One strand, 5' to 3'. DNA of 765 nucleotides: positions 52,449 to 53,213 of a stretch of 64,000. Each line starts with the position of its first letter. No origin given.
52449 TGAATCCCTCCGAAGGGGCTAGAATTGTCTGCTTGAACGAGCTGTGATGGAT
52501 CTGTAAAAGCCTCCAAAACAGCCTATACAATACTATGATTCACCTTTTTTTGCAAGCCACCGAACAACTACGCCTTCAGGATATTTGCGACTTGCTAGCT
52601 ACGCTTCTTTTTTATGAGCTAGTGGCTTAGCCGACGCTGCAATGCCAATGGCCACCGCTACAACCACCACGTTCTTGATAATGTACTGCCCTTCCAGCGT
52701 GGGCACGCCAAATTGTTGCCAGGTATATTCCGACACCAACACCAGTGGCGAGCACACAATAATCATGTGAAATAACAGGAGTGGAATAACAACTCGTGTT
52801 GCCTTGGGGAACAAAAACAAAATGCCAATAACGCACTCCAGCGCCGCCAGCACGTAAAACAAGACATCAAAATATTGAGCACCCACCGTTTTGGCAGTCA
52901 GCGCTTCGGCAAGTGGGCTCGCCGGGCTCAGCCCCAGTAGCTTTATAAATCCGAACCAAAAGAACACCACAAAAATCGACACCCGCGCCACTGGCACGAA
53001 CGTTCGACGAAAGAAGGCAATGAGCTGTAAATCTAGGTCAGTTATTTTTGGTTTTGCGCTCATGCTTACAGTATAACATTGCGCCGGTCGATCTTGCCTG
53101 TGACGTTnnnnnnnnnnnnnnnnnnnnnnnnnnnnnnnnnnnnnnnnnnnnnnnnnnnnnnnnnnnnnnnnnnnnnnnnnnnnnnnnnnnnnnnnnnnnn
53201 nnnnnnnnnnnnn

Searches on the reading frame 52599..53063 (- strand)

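Call 8: search_protein_families(library=pfam, proteins=[window:52599-53063:-], max_evalue=0.001)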
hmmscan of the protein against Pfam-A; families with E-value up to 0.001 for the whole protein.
window:52599-53063:- (154 aa): 1 family
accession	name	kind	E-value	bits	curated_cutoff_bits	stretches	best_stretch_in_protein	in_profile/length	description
PF04224.18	DUF417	-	0.00055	20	27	0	70-145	88-170/175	Protein of unknown function, DUF417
